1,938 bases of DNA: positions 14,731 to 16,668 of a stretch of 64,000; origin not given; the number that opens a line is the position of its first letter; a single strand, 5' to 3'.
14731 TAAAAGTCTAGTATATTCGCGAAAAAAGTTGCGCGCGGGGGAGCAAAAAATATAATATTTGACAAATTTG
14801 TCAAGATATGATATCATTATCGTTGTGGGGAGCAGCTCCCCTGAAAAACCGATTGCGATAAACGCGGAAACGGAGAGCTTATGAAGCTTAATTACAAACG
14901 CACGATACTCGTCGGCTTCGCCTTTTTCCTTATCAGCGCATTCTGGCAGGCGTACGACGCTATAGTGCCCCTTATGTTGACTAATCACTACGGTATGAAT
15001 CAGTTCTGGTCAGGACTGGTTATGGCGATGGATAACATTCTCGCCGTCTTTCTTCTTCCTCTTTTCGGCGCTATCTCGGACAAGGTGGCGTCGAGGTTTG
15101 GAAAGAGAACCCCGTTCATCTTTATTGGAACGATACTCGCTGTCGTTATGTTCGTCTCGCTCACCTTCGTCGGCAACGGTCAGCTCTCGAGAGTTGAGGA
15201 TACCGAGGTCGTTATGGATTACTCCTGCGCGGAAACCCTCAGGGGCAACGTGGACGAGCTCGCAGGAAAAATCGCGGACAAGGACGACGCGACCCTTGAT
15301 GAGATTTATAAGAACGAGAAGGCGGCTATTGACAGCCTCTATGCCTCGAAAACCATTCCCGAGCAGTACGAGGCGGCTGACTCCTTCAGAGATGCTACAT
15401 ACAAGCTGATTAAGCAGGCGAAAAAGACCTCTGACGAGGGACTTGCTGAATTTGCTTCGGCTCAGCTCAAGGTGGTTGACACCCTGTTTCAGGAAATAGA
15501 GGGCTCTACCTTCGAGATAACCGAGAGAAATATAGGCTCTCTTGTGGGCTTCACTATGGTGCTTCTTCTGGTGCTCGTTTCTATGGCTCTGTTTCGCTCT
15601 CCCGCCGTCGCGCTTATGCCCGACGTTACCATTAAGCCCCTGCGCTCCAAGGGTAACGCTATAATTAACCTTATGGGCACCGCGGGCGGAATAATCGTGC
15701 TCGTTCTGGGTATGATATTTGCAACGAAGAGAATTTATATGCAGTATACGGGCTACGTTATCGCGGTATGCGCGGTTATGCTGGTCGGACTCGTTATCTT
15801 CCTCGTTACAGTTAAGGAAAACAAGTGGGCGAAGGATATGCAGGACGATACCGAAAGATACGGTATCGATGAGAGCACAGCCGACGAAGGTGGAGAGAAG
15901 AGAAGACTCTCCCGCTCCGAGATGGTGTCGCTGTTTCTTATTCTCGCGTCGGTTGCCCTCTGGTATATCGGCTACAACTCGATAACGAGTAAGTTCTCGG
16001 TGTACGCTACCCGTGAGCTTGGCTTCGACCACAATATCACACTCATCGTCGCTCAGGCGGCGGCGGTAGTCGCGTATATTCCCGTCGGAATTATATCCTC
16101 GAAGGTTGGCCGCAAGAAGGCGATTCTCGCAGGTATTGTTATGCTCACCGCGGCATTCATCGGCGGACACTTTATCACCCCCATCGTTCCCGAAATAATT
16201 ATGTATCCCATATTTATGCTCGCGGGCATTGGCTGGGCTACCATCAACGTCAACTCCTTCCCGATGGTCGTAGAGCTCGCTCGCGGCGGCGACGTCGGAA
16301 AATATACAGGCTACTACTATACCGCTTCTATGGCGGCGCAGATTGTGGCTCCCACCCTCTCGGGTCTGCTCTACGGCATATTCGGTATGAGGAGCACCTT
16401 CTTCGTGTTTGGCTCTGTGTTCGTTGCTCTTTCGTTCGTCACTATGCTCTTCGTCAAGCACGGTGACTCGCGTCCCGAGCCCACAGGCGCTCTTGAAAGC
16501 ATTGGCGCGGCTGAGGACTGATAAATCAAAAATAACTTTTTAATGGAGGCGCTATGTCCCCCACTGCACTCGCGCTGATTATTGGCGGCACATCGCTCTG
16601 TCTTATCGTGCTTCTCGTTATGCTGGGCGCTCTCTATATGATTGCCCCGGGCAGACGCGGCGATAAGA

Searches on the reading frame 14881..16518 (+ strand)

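Call 58: search_protein_families(library=pfam, proteins=[window:14881-16518:+], max_evalue=0.001)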
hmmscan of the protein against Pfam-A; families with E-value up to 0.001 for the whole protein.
window:14881-16518:+ (546 aa): 3 families
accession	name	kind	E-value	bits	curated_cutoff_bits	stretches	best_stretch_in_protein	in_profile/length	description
PF07690.21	MFS_1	-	2.3e-39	135.8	33.4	3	225-482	87-338/347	Major Facilitator Superfamily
PF12832.13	MFS_1_like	-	7.3e-18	65.2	25.2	1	35-507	27-371/373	MFS_1 like family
PF13347.12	MFS_2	-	2.9e-16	59.5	27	2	17-95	8-86/427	MFS/sugar transport protein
